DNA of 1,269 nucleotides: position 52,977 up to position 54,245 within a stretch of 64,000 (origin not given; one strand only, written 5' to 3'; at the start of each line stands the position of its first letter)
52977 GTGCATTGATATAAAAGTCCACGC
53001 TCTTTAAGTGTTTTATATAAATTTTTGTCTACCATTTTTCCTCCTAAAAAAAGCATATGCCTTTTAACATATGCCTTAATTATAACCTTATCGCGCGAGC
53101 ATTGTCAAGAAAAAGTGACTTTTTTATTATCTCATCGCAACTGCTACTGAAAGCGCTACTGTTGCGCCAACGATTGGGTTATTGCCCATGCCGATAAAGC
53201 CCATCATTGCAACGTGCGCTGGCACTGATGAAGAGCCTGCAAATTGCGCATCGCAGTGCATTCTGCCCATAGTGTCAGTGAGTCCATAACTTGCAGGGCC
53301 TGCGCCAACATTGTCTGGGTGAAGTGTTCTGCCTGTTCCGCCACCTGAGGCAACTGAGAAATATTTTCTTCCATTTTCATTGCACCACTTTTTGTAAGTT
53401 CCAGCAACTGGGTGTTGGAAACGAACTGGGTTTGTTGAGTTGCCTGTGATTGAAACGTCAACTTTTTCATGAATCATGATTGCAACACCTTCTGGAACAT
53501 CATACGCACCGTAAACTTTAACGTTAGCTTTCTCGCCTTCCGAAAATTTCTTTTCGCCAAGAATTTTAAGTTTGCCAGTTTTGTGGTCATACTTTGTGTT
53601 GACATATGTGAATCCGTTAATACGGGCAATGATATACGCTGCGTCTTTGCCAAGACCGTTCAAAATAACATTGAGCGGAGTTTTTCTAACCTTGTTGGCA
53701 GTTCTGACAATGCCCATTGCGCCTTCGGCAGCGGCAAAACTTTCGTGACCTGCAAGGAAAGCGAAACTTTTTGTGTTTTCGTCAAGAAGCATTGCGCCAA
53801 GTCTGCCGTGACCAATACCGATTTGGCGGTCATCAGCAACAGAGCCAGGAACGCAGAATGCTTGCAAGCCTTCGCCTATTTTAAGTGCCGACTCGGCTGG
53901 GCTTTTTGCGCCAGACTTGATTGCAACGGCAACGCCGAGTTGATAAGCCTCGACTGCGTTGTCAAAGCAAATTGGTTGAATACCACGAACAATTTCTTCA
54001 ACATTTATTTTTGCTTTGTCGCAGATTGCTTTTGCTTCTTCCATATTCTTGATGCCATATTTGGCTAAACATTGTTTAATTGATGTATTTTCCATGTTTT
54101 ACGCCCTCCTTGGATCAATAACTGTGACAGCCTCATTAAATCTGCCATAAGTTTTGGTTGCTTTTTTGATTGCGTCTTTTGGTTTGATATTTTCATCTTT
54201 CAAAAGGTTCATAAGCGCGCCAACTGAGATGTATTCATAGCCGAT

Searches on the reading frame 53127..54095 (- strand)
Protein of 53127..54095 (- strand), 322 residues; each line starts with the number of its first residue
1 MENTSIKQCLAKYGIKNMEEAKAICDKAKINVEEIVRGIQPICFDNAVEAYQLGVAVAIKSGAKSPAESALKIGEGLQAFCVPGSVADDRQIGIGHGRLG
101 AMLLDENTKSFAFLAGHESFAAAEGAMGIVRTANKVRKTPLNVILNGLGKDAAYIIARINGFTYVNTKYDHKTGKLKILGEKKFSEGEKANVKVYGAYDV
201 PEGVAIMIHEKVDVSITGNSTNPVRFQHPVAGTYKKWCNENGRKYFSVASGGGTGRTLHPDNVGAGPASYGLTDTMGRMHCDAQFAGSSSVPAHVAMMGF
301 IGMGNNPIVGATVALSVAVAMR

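Call 72: search_protein_families(library=pfam, proteins=[window:53127-54095:-], max_evalue=0.00001)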
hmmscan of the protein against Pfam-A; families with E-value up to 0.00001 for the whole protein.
window:53127-54095:- (322 aa): 1 family
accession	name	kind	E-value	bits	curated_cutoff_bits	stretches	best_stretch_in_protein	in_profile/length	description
PF14057.11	GGGtGRT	-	5e-177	588.1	27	1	5-320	10-325/327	GGGtGRT protein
